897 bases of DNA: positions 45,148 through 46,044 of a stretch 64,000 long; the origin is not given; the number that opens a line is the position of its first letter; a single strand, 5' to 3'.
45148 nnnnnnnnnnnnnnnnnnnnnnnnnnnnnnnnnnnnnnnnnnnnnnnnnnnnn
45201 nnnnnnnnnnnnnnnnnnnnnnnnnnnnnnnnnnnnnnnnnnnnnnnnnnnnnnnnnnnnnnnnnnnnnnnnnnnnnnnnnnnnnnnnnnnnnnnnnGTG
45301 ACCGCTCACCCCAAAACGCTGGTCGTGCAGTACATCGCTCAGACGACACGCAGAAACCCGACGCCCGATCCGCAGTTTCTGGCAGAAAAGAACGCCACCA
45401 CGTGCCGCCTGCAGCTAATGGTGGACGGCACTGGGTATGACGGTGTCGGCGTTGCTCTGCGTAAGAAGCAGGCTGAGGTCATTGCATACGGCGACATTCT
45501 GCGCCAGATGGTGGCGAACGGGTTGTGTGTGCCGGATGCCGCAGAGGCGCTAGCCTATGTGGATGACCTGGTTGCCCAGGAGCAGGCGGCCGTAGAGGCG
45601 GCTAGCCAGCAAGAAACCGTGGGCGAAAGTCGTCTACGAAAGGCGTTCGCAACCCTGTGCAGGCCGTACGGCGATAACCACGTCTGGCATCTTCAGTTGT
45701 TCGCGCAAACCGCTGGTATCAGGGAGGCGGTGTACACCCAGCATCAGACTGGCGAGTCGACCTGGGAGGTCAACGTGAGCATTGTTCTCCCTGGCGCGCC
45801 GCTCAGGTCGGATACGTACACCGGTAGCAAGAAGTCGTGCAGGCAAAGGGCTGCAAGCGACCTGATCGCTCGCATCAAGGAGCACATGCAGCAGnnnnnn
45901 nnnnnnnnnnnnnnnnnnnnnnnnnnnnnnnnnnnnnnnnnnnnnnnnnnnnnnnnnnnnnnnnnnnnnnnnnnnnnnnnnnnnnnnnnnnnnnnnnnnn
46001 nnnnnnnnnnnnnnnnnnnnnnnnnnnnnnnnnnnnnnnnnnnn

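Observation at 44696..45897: G+C-rich divergent pair: tandem LuxR-HTH protein and a stand-alone tandem dsRBD-like protein, abutting the tRNA-Glu hotspot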

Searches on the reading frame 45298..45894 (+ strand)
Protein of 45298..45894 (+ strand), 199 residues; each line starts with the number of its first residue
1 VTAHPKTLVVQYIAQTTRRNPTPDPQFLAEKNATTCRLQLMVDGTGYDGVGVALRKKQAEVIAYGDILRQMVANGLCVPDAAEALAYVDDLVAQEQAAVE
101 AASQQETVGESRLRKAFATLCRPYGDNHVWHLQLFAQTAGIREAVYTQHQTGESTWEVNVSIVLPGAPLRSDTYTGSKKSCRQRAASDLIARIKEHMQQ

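Call 5: search_protein_families(library=pfam, proteins=[window:45298-45894:+], max_evalue=1)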
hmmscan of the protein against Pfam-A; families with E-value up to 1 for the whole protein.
window:45298-45894:+ (199 aa): 1 family
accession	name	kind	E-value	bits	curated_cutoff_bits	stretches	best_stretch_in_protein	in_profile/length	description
PF00035.32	dsrm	-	0.005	17.8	23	0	5-70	1-65/66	Double-stranded RNA binding motif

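Call 6: find_homologous_proteins(query=window:45298-45894:+, max_evalue=0.01)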
Query window:45298-45894:+ (199 aa): 3 proteins with E <= 0.01 among 491 candidates.
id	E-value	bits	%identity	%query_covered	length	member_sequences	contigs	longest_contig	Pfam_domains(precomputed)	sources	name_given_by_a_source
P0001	2.5e-127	440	100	100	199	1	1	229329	-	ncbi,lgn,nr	ncbi:MAG TPA: hypothetical protein VFO38_05090 [Candidatus Saccharimonadales bacterium]|nr:hypotheti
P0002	1.3e-107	376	88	100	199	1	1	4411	PF00035.33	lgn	-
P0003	7.3e-104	363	86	100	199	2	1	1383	-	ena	-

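Call 7: search_solved_structures(query=window:45298-45894:+, max_evalue=10, show_alignments=3)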
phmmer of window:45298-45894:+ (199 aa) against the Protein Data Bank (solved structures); distinct sequences matched with E-value up to 10: 7.
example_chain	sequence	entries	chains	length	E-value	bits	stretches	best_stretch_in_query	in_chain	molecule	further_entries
3vyy_A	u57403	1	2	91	0.5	13.6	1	19-72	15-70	ATP-dependent RNA helicase A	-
2a8x_A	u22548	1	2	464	1.1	12.5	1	29-123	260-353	Dihydrolipoyl dehydrogenase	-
3ii4_A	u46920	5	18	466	1.1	12.5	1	29-123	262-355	Dihydrolipoyl dehydrogenase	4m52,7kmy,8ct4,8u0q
5uxv_A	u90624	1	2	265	1.2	12.3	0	36-98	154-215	Sensory transduction regulatory protein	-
5uxw_A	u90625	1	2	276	1.3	12.2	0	36-98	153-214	Sensory transduction regulatory protein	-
4qic_A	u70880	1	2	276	1.3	12.2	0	36-98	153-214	Sensory transduction regulatory protein, Anti-anti-sigma factor PhyR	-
1whq_A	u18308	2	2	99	1.6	12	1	20-73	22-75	RNA helicase A | ATP-dependent RNA helicase A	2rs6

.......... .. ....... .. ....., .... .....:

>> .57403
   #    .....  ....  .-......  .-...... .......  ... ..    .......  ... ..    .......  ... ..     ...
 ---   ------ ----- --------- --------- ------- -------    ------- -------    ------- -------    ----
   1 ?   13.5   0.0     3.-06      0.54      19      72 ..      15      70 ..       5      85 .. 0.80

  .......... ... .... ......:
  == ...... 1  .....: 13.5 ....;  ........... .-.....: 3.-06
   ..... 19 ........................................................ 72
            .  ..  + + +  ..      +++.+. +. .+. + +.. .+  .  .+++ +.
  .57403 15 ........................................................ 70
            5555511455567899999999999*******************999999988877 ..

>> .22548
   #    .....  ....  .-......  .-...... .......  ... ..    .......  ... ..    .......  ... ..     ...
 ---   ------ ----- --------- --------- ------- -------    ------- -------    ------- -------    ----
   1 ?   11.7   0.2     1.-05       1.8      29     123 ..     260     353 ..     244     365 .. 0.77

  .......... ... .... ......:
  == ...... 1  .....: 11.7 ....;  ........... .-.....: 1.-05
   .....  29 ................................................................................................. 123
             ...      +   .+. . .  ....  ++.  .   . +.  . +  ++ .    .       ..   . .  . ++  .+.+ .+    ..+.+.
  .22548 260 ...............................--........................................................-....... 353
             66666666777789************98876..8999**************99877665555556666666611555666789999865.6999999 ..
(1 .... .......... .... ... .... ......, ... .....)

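Call 11: find_encoding_contigs(protein=P0002, flank=5000)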
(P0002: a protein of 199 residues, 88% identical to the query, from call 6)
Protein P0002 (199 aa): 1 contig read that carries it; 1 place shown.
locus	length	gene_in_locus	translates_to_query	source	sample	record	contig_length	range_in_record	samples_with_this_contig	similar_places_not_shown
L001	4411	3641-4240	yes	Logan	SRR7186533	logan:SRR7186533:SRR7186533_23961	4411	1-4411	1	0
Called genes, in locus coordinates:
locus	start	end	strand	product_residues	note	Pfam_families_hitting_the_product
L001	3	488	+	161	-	?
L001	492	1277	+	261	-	PF23441:SDR, PF00106:adh_short, PF08659:KR, PF13561:adh_short_C2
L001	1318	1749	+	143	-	PF01243:PNPOx_N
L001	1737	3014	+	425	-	PF00817:IMS, PF11799:IMS_C, PF13438:DUF4113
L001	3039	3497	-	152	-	PF00196:GerE (weak), PF08281:Sigma70_r4_2 (weak)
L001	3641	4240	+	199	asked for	PF00035:dsrm (faint)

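Call 12: find_encoding_contigs(protein=P0003, flank=5000)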
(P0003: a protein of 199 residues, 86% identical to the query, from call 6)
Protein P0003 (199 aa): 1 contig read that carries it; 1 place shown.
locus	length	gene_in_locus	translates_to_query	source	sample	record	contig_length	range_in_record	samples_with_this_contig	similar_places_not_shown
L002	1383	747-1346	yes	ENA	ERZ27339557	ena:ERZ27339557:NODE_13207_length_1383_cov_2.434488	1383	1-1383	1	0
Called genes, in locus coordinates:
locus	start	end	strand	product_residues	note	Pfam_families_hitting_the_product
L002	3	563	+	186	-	?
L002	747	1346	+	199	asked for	-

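Call 17: predict_structure(alignment_id=A1)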
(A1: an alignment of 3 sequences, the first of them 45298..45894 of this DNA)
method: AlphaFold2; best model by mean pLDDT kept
length: 199 residues; sequences in the alignment: 3
mean_pLDDT: 52.4   pTM: 0.39
mean pLDDT of the five models: 52.4, 50.8, 48.4, 47.8, 47.7
residues with pLDDT >= 90: 0; 70-90: 20; 50-70: 92; < 50: 87
segments of 3 or more residues with pLDDT < 50: 1-58, 75-80, 99-113
pLDDT, mean of each block of 10 residues (from residue 1): 33 37 41 33 32 44 56 52 59 54 42 50 50 54 67 78 64 77 66 62
secondary structure, 60 per line:
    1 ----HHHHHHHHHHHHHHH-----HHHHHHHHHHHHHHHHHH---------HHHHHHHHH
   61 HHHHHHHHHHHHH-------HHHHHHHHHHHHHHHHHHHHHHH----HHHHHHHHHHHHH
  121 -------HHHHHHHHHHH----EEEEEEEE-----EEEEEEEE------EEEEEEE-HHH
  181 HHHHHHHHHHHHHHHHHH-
elements in order: H5-19 H25-42 H52-73 H81-103 H108-120 H128-138 E143-150 E156-163 E170-176 H178-198

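Call 18: search_protein_representatives(alignment_id=A1)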
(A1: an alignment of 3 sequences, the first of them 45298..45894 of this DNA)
Query: 3 sequences, 199 profile positions. Proteins with E-value up to 0.001 (for the whole library): 10; up to 1e-10: 3; up to 1e-30: 1. The best 10 are listed.
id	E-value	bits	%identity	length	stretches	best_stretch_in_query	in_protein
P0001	4.4e-130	447.6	-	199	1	1-199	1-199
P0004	1.4e-18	83.7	-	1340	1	1-199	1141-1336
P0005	7.1e-14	68.3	-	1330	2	5-77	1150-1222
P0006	2.0e-10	57.1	-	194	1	45-199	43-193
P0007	7.7e-10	55.1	-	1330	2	123-197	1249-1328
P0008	3.1e-09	53.2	-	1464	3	2-102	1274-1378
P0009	2.1e-06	44.0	-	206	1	2-199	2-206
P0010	9.4e-06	41.8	-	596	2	33-72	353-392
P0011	1.2e-05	41.5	-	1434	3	8-75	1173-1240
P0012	3.6e-04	36.6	-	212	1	2-193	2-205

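Call 19: search_protein_families(library=pfam, proteins=[P0004, P0005, P0006, P0007, P0008, P0009, P0010, P0011, P0012], max_evalue=0.01)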
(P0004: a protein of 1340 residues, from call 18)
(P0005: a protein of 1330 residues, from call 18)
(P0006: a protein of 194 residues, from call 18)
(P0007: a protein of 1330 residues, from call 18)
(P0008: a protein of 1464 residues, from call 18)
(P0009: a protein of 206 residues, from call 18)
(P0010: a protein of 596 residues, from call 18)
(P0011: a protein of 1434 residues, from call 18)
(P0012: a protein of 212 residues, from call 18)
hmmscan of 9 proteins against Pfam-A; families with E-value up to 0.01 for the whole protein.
P0004 (1340 aa): 1 family
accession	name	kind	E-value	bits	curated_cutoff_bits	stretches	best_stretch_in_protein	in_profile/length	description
PF12965.13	DUF3854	-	0.0034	17.7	23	0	292-326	10-44/130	Domain of unknown function (DUF3854)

P0005 (1330 aa): 2 families
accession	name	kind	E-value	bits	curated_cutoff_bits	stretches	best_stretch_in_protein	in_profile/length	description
PF00035.32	dsrm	-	4.7e-10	40.3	23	1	1254-1324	2-66/66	Double-stranded RNA binding motif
PF12965.13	DUF3854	-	0.00019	21.8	23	1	292-404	11-128/130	Domain of unknown function (DUF3854)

P0006 (194 aa): 0 families

P0007 (1330 aa): 3 families
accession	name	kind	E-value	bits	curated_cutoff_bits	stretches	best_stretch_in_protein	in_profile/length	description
PF00035.32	dsrm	-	1.9e-06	28.8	23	1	1175-1217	22-62/66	Double-stranded RNA binding motif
PF08275.17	DNAG_N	-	0.00046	20.7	26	0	159-233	11-83/128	DNA primase catalytic core, N-terminal domain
PF12965.13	DUF3854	-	0.0039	17.5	23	0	289-322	10-42/130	Domain of unknown function (DUF3854)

P0008 (1464 aa): 2 families
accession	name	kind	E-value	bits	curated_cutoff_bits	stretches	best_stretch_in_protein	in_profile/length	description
PF00035.32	dsrm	-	7.5e-09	36.5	23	1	1277-1345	1-66/66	Double-stranded RNA binding motif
PF12965.13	DUF3854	-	0.0028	18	23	0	311-424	12-129/130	Domain of unknown function (DUF3854)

P0009 (206 aa): 1 family
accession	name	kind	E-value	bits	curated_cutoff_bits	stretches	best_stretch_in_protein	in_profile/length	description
PF00035.32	dsrm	-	0.00068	20.6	23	1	35-70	32-64/66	Double-stranded RNA binding motif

P0010 (596 aa): 1 family
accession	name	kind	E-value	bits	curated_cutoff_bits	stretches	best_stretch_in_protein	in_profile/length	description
PF00035.32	dsrm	-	4.6e-12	46.8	23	2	413-471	1-58/66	Double-stranded RNA binding motif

P0011 (1434 aa): 3 families
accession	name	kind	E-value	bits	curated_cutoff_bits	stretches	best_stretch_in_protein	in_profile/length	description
PF00035.32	dsrm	-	4.8e-12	46.7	23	1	1255-1318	1-63/66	Double-stranded RNA binding motif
PF12965.13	DUF3854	-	0.0008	19.8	23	1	301-416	11-130/130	Domain of unknown function (DUF3854)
PF13362.12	Toprim_3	-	0.0066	17.3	27.2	0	303-413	2-93/95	Toprim domain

P0012 (212 aa): 1 family
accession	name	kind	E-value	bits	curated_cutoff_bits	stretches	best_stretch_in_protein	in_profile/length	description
PF00035.32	dsrm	-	0.0013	19.7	23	0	34-72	29-66/66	Double-stranded RNA binding motif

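Call 27: find_homologous_proteins(query=A3, max_evalue=0.001)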
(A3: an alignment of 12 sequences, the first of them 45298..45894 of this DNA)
Query A3 (12 sequences) (199 aa, profile of the alignment): 5 proteins with E <= 0.001 among 8000 candidates.
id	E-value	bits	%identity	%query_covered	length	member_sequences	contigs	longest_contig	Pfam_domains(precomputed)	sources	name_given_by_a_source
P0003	4.4e-70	254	86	100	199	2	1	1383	-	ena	-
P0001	2.6e-67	245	100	100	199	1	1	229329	-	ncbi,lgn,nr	ncbi:MAG TPA: hypothetical protein VFO38_05090 [Candidatus Saccharimonadales bacterium]|nr:hypotheti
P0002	4.1e-67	244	88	100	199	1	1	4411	PF00035.33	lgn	-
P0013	6.3e-45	172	23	99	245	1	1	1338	PF00035.33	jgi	jgi:hypothetical protein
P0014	3.7e-24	104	50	5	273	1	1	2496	-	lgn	-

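Call 28: find_encoding_contigs(protein=P0004, flank=10000, max_places=4)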
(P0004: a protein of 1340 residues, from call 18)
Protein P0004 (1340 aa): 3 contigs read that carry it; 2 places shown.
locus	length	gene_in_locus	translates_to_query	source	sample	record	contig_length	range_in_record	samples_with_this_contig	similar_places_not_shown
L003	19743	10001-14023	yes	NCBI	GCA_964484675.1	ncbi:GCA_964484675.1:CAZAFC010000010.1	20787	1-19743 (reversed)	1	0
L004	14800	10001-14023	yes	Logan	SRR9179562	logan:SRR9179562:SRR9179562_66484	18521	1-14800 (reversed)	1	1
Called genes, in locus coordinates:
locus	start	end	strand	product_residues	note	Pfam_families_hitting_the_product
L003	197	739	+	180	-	PF07884:VKOR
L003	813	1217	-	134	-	PF01272:GreA_GreB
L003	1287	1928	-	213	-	PF00027:cNMP_binding, PF13545:HTH_Crp_2, PF00325:Crp (weak)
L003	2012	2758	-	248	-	PF01411:tRNA-synt_2c, PF07973:tRNA_SAD (weak)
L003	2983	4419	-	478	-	-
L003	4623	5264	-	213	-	PF00293:NUDIX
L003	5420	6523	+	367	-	PF01408:GFO_IDH_MocA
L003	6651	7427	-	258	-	PF00561:Abhydrolase_1, PF12146:Hydrolase_4, PF12697:Abhydrolase_6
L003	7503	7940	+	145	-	PF12802:MarR_2 (weak)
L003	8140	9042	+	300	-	PF03881:Fructosamin_kin (faint), PF01636:APH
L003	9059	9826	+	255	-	PF00459:Inositol_P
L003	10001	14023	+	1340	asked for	-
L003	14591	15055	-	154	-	PF10604:Polyketide_cyc2, PF08327:AHSA1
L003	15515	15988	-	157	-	-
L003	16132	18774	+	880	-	PF00094:VWD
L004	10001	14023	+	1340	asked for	-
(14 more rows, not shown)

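Call 29: find_encoding_contigs(protein=P0013, flank=5000, max_places=4)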
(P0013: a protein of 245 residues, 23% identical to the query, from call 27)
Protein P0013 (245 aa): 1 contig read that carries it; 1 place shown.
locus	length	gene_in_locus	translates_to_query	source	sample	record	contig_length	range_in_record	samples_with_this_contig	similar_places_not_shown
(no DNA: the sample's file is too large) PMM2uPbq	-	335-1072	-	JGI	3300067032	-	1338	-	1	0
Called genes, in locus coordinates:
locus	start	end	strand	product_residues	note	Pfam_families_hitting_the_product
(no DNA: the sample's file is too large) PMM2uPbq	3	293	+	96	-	?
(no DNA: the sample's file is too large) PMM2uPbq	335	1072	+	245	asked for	PF00035:dsrm (faint)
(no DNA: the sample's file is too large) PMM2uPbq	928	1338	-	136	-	?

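Call 30: search_protein_families(library=ncbifam, proteins=[P0004, P0005, P0008, P0011, window:45298-45894:+], max_evalue=0.1)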
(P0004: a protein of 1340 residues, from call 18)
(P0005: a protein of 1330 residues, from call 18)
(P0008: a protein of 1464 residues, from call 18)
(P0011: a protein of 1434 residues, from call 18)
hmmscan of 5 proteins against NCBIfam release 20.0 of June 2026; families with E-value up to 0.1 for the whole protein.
P0004 (1340 aa): 0 families

P0005 (1330 aa): 2 families
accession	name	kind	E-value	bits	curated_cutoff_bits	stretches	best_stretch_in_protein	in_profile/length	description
TIGR02191.1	RNaseIII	equivalog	0.0029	17.2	166.25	0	1245-1322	145-217/219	ribonuclease III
NF007274.0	PRK09731.1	exception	0.04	13.7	352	0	577-668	11-104/178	GspM family type II secretion system protein YghD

P0008 (1464 aa): 2 families
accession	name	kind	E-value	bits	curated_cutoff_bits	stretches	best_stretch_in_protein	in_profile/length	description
TIGR02191.1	RNaseIII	equivalog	1.2e-06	28.3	166.25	1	1270-1344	146-218/219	ribonuclease III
NF005615.0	PRK07370.1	equivalog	0.027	13.7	391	1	372-417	11-55/259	enoyl-ACP reductase FabI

P0011 (1434 aa): 1 family
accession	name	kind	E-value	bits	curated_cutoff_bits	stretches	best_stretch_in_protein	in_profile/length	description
TIGR02191.1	RNaseIII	equivalog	0.00022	20.8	166.25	0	1252-1318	150-216/219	ribonuclease III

window:45298-45894:+ (199 aa): 1 family
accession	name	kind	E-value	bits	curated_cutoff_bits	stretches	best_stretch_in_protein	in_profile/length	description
NF004973.0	PRK06342.1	equivalog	0.078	12.7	159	0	82-138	33-89/160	transcription elongation factor GreA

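Call 31: search_protein_families(library=phrogs, proteins=[P0004, P0005, P0008, P0011, window:45298-45894:+], max_evalue=0.01)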
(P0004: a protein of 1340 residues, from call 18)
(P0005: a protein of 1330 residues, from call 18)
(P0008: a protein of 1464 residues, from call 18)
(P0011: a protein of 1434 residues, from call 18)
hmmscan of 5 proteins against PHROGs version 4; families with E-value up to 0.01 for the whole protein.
P0004 (1340 aa): 3 families
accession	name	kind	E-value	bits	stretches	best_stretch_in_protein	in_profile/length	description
phrog_47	-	DNA, RNA and nucleotide metabolism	8.3e-11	42.1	1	199-353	155-291/947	DNA primase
phrog_239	-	DNA, RNA and nucleotide metabolism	6.9e-05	22.9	1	232-349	143-264/801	DNA primase/helicase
phrog_849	-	DNA, RNA and nucleotide metabolism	0.0013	18.8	1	278-354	225-304/435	DNA primase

P0005 (1330 aa): 4 families
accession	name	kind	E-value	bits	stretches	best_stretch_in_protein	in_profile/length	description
phrog_47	-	DNA, RNA and nucleotide metabolism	9.2e-14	51.9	1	195-355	154-295/947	DNA primase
phrog_239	-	DNA, RNA and nucleotide metabolism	4.6e-05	23.5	1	231-347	143-263/801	DNA primase/helicase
phrog_6444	-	DNA, RNA and nucleotide metabolism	6.2e-05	23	1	723-806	135-217/577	DNA primase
phrog_849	-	DNA, RNA and nucleotide metabolism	0.0038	17.3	1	228-349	184-300/435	DNA primase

P0008 (1464 aa): 3 families
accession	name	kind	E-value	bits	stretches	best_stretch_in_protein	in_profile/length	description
phrog_47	-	DNA, RNA and nucleotide metabolism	3.4e-13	50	1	208-368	148-288/947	DNA primase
phrog_239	-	DNA, RNA and nucleotide metabolism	0.00054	20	1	249-327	144-211/801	DNA primase/helicase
phrog_849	-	DNA, RNA and nucleotide metabolism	0.00065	19.8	1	151-372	122-304/435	DNA primase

P0011 (1434 aa): 3 families
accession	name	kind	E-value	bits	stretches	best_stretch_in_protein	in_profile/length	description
phrog_47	-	DNA, RNA and nucleotide metabolism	9.9e-15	55.1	1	200-364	149-294/947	DNA primase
phrog_239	-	DNA, RNA and nucleotide metabolism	3.5e-07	30.6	1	239-334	143-222/801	DNA primase/helicase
phrog_849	-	DNA, RNA and nucleotide metabolism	0.0097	15.9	0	169-333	146-276/435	DNA primase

window:45298-45894:+ (199 aa): 0 families

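Call 35: find_related_loci(query=A1, collection=viral_contigs, flank=8000)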
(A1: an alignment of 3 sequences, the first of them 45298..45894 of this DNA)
Query A1 (199 aa) in viral_contigs; peptide patterns used: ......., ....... (x = any residue, [..] = any of these).
27 stretches matched a pattern, but none encodes a relative of the query by tblastn (E <= 1e-3).

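Call 41: predict_structure(alignment_id=A3)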
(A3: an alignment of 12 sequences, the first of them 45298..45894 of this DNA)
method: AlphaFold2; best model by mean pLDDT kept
length: 199 residues; sequences in the alignment: 12
mean_pLDDT: 89.6   pTM: 0.58
mean pLDDT of the five models: 89.6, 89.1, 88.2, 87.6, 86.7
residues with pLDDT >= 90: 132; 70-90: 58; 50-70: 9; < 50: 0
segments of 3 or more residues with pLDDT < 50: none
pLDDT, mean of each block of 10 residues (from residue 1): 85 89 91 93 93 96 98 93 95 90 68 84 82 91 93 90 90 90 94 88
secondary structure, 60 per line:
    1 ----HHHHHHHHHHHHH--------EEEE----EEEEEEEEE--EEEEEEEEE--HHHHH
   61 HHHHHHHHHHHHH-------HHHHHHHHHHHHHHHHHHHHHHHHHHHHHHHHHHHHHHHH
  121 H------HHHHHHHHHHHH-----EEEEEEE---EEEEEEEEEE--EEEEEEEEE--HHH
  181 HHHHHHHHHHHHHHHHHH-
elements in order: H5-17 E26-29 E34-42 E45-53 H56-73 H81-121 H128-139 E145-151 E155-164 E167-175 H178-198
